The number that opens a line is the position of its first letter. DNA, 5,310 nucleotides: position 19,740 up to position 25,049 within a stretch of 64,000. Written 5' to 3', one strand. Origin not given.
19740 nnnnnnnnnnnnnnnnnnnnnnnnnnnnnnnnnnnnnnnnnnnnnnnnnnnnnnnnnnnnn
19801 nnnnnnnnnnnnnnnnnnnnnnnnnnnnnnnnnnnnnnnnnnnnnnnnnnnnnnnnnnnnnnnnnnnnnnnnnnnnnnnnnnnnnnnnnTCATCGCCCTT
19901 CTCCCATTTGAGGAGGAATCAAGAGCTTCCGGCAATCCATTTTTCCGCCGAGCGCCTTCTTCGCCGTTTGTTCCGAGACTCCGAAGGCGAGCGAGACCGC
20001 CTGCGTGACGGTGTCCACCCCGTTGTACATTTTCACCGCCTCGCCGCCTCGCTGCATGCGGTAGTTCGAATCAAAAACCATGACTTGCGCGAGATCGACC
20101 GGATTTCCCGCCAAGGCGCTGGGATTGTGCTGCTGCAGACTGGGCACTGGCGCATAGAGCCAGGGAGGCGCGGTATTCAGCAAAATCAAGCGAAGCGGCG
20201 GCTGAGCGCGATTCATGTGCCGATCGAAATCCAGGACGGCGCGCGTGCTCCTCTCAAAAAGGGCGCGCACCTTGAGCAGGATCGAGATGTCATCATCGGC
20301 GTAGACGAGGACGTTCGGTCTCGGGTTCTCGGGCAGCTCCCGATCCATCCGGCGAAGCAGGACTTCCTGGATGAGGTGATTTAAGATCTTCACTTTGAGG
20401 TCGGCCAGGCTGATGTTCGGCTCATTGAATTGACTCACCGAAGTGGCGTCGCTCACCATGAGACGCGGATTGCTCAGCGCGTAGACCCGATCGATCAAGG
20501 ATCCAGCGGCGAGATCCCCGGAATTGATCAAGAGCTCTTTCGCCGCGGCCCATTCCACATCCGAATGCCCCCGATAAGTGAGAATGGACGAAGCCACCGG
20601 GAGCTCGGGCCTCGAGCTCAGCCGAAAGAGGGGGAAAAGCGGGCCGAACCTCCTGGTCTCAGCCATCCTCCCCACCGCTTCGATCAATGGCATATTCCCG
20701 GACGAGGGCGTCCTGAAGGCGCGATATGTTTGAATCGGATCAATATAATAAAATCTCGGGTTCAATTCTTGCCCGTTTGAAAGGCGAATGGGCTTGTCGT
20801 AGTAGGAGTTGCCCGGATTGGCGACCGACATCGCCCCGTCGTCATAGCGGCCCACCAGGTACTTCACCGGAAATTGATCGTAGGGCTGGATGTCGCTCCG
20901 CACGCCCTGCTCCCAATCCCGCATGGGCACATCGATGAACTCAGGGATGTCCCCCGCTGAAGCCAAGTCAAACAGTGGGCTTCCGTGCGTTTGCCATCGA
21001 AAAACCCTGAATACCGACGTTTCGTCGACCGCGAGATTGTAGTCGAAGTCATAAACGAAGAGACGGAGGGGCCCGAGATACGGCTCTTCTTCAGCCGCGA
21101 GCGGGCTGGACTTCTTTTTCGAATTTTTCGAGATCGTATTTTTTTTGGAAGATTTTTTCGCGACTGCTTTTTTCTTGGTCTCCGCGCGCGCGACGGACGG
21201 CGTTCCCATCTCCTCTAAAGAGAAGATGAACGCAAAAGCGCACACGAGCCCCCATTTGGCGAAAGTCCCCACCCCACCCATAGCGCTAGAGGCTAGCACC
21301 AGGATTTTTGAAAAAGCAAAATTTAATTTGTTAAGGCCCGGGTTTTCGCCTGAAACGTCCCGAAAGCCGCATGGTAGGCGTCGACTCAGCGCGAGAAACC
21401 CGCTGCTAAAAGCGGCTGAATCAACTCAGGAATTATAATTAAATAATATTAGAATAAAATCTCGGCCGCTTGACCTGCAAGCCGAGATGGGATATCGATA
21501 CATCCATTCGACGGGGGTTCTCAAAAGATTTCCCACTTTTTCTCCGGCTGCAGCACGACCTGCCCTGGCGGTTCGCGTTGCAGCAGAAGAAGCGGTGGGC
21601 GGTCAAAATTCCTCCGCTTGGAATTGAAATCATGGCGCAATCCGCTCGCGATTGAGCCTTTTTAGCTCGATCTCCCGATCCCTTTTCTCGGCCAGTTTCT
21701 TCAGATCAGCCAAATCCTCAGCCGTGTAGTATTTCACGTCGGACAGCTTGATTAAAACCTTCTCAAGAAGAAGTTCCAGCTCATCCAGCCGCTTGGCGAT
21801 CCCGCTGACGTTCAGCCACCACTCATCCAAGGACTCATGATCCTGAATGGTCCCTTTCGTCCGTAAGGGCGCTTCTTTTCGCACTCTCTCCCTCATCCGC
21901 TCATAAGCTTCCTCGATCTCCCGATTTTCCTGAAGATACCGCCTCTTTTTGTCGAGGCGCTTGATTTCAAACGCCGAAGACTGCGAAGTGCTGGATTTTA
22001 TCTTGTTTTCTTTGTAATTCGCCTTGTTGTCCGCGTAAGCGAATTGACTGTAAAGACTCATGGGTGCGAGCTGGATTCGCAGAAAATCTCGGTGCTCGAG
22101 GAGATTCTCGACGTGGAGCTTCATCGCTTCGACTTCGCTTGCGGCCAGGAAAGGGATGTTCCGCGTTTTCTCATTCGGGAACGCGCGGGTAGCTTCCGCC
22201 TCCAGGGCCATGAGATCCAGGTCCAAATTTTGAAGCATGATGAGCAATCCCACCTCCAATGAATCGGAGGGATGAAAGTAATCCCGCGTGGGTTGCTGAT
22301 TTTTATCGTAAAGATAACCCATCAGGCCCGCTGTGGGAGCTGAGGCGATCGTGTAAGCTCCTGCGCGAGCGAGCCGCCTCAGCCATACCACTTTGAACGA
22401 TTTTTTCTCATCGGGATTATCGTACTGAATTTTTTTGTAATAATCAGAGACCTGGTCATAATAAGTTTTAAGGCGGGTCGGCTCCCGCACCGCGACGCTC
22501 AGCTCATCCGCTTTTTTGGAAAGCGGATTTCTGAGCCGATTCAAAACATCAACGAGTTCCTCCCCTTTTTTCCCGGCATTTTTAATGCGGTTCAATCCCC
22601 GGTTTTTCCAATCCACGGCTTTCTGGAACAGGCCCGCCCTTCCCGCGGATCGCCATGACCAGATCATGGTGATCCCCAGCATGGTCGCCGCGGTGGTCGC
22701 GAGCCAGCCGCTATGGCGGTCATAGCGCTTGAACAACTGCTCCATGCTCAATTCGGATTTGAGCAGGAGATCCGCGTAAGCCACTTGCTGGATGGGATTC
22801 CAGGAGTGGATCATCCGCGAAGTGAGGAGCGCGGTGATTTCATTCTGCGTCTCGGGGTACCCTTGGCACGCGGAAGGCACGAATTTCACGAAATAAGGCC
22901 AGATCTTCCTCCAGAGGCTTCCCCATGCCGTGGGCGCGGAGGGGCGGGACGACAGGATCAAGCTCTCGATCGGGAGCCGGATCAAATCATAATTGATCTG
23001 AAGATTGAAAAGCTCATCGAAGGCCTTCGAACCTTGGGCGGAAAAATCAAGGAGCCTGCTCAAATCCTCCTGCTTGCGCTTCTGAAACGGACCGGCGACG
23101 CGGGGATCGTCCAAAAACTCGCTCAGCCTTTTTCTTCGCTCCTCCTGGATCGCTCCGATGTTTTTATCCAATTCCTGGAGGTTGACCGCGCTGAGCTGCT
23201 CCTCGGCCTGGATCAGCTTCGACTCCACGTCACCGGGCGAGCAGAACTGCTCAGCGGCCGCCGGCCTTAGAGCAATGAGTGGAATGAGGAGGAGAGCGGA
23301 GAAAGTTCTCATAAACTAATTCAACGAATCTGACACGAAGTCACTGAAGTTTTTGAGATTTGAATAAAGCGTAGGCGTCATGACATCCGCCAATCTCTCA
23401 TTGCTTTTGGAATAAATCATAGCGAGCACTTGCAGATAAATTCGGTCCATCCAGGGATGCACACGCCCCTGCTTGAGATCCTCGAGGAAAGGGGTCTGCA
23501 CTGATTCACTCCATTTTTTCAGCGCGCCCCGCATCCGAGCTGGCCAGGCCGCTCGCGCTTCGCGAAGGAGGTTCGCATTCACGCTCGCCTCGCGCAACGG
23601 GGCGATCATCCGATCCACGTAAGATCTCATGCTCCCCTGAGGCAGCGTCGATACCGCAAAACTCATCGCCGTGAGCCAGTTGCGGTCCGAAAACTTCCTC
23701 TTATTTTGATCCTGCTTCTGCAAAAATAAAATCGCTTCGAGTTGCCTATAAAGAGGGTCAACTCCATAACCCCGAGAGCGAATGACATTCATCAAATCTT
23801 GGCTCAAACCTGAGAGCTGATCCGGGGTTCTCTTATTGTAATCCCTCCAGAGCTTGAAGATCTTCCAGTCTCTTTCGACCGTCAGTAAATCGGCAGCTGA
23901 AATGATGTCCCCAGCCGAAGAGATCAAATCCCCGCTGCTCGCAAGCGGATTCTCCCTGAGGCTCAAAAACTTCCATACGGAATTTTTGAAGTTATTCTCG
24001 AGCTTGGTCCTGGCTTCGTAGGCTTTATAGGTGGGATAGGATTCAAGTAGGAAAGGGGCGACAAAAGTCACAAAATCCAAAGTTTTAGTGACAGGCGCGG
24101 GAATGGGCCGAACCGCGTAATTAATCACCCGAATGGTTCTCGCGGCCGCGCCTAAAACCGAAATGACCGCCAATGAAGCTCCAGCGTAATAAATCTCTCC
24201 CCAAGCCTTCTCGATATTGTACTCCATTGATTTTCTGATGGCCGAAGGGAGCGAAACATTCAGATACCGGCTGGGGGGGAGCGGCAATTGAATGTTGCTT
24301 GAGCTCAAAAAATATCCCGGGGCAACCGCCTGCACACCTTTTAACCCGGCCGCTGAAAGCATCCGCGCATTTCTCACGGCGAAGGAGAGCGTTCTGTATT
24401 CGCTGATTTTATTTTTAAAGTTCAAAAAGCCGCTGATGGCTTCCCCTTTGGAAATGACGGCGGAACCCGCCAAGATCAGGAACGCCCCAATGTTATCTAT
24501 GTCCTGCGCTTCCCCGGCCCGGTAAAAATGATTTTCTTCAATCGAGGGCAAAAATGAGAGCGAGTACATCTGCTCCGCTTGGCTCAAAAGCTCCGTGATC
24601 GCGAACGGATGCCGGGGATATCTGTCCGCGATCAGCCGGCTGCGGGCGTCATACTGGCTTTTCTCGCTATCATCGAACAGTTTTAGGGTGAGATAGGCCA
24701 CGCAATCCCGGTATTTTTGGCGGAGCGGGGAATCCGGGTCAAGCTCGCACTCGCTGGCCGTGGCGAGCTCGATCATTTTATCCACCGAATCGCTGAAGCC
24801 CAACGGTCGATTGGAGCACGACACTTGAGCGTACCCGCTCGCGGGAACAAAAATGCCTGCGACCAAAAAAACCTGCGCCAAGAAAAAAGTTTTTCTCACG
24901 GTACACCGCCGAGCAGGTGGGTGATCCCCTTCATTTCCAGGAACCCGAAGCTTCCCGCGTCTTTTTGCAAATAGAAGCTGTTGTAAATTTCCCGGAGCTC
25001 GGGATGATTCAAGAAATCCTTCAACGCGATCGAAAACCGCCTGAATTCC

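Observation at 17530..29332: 17 kb same-strand array of large exported hypothetical proteins (1478, 527, 560, 469 and 801 aa) with start/stop overlaps, ending in a metallophosphoesterase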

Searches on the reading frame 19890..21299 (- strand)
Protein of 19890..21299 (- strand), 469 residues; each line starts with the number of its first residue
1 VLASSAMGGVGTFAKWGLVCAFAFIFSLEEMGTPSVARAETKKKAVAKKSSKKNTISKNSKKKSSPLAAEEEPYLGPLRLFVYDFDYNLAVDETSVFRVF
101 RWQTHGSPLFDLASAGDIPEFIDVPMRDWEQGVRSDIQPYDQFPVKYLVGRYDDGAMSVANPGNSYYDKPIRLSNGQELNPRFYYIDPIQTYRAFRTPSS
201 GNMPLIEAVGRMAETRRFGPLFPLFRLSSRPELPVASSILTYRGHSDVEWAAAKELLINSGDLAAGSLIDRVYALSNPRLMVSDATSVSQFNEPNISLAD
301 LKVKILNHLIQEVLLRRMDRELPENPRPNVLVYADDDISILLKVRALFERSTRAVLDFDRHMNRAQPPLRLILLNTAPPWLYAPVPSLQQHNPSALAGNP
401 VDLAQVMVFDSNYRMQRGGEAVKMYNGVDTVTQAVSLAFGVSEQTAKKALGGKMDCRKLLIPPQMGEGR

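Call 4: search_protein_families(library=pfam, proteins=[window:19890-21299:-], max_evalue=0.1)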
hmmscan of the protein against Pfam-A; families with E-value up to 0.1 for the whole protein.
window:19890-21299:- (469 aa): 0 families

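Call 5: search_protein_families(library=ncbifam, proteins=[window:19890-21299:-], max_evalue=0.1)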
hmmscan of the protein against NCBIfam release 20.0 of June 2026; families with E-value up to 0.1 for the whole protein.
window:19890-21299:- (469 aa): 0 families

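Call 9: search_protein_families(library=padloc, proteins=[window:19890-21299:-], max_evalue=0.01)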
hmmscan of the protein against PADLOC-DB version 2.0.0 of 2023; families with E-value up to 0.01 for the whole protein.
window:19890-21299:- (469 aa): 0 families

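Call 10: search_protein_families(library=phrogs, proteins=[window:19890-21299:-], max_evalue=0.01)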
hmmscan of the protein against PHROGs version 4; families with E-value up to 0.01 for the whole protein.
window:19890-21299:- (469 aa): 0 families

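Call 47: search_protein_families(library=pfam, alignment_id=A2, max_evalue=10)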
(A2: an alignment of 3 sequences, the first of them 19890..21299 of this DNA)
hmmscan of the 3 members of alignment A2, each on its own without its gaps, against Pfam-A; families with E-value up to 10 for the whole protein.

A. member 1, window:19890-21299:- (469 aa): 0 families

B. families by the number of members that match (of 3 scanned): 1 family
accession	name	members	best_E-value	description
PF18130.6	ATPgrasp_N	1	0.091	ATP-grasp N-terminal domain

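Call 59: search_solved_structures(query=A2, max_evalue=10, show_alignments=3)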
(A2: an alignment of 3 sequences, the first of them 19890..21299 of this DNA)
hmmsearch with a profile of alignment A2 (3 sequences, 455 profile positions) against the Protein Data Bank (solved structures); distinct sequences matched with E-value up to 10: 0.

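Call 80: predict_structure(protein=window:19890-21299:-)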
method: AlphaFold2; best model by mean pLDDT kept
length: 469 residues; sequences in the alignment: 1
mean_pLDDT: 33.4   pTM: 0.20
mean pLDDT of the five models: 33.4, 28.6, 27.9, 27.7, 26.9
residues with pLDDT >= 90: 0; 70-90: 0; 50-70: 5; < 50: 464
segments of 3 or more residues with pLDDT < 50: 1-12, 16-443, 445-447, 449-469
pLDDT, mean of each block of 10 residues (from residue 1): 39 47 43 31 32 34 33 28 28 36 31 32 39 30 27 26 30 34 29 32 34 31 24 26 34 37 38 37 31 38 43 40 34 32 31 27 31 29 30 31 30 31 35 40 48 37 28
secondary structure, 60 per line:
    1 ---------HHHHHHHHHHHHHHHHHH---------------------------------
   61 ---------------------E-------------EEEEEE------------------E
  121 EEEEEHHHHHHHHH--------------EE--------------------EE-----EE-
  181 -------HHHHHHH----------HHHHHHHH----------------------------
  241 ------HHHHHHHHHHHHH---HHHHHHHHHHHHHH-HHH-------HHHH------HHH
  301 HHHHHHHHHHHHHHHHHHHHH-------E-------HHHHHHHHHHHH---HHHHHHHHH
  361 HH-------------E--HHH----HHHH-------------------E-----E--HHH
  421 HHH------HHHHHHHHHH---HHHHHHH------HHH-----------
elements in order: H10-27 E96-101 E120-125 H126-134 H188-194 H205-212 H247-259 H263-276 H288-291 H298-321 H337-348 H352-362 H386-389 H418-423 H430-439 H443-449

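Call 88: search_protein_families(library=phrogs, alignment_id=A5, max_evalue=5)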
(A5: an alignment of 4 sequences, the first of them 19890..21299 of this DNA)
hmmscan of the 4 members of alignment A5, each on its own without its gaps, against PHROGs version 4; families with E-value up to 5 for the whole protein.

A. member 1, window:19890-21299:- (469 aa): 0 families

B. families by the number of members that match (of 4 scanned): 1 family
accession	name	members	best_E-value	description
phrog_36086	-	1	0.31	-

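Call 91: search_dna_similar(query=window:19890-21299:-, collection=phages, mode=protein, max_evalue=0.1, max_rows=10)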
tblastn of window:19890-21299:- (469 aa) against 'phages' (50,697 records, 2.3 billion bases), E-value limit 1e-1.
No match.

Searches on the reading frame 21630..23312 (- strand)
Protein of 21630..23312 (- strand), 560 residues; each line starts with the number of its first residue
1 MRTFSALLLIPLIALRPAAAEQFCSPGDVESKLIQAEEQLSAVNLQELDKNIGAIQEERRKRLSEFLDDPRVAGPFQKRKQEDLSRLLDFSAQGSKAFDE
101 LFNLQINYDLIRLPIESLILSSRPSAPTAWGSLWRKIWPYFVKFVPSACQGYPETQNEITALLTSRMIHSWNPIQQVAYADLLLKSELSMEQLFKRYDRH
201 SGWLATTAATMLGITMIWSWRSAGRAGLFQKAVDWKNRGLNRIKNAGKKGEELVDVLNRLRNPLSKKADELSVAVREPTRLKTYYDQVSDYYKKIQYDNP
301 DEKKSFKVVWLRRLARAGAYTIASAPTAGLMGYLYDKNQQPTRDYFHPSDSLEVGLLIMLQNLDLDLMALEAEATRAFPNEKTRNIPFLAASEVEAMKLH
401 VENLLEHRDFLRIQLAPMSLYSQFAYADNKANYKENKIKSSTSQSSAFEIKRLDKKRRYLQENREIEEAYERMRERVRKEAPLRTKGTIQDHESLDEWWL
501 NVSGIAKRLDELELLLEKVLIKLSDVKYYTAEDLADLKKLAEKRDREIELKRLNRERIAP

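Call 4: search_protein_families(library=pfam, proteins=[window:21630-23312:-], max_evalue=0.1)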
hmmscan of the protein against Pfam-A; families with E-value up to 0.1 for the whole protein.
window:21630-23312:- (560 aa): 0 families

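Call 5: search_protein_families(library=ncbifam, proteins=[window:21630-23312:-], max_evalue=0.1)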
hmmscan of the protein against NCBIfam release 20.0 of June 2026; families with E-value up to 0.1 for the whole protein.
window:21630-23312:- (560 aa): 0 families

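Call 9: search_protein_families(library=padloc, proteins=[window:21630-23312:-], max_evalue=0.01)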
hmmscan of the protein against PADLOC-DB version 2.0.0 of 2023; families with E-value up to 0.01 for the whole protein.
window:21630-23312:- (560 aa): 0 families

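Call 10: search_protein_families(library=phrogs, proteins=[window:21630-23312:-], max_evalue=0.01)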
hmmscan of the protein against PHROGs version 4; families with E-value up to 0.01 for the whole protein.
window:21630-23312:- (560 aa): 0 families

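Call 13: find_encoding_contigs(protein=window:21630-23312:-, flank=10000, max_places=6)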
Protein window:21630-23312:- (560 aa): no gene with exactly this product is on record in the collection.

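Call 78: find_related_loci(query=window:21630-23312:-, collection=viral_contigs, flank=5000)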
Query window:21630-23312:- (560 aa) in viral_contigs; peptide patterns used: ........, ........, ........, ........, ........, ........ (x = any residue, [..] = any of these).
11 stretches matched a pattern, but none encodes a relative of the query by tblastn (E <= 1e-3).

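Call 90: search_solved_structures(query=window:21630-23312:-, max_evalue=1)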
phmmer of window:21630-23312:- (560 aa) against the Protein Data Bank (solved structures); distinct sequences matched with E-value up to 1: 0.

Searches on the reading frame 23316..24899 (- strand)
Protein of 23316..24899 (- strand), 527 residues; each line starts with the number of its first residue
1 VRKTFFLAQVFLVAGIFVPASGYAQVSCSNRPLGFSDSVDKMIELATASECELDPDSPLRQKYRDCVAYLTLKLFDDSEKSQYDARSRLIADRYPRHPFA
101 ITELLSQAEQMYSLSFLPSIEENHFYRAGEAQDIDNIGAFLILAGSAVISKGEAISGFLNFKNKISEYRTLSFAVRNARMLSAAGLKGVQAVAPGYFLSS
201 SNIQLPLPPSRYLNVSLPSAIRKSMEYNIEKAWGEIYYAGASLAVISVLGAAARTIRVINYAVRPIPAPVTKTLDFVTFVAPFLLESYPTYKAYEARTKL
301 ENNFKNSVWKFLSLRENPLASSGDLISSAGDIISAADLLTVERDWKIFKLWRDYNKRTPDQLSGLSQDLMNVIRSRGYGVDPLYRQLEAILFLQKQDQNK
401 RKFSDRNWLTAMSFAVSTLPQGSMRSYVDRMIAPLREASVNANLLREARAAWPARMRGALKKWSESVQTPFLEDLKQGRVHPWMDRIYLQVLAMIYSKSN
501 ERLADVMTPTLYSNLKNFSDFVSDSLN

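Call 4: search_protein_families(library=pfam, proteins=[window:23316-24899:-], max_evalue=0.1)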
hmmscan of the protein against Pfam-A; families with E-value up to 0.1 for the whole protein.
window:23316-24899:- (527 aa): 0 families

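Call 5: search_protein_families(library=ncbifam, proteins=[window:23316-24899:-], max_evalue=0.1)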
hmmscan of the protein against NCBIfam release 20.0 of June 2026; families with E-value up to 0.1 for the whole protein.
window:23316-24899:- (527 aa): 0 families

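Call 9: search_protein_families(library=padloc, proteins=[window:23316-24899:-], max_evalue=0.01)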
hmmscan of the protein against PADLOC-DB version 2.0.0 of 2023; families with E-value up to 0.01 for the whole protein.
window:23316-24899:- (527 aa): 0 families

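Call 10: search_protein_families(library=phrogs, proteins=[window:23316-24899:-], max_evalue=0.01)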
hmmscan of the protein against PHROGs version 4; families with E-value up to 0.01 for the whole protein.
window:23316-24899:- (527 aa): 0 families

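Call 79: find_related_loci(query=window:23316-24899:-, collection=viral_contigs, flank=5000)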
Query window:23316-24899:- (527 aa) in viral_contigs; peptide patterns used: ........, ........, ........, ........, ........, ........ (x = any residue, [..] = any of these).
26 stretches matched a pattern, but none encodes a relative of the query by tblastn (E <= 1e-3).

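Call 89: search_solved_structures(query=window:23316-24899:-, max_evalue=1)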
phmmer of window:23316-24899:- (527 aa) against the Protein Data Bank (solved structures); distinct sequences matched with E-value up to 1: 0.
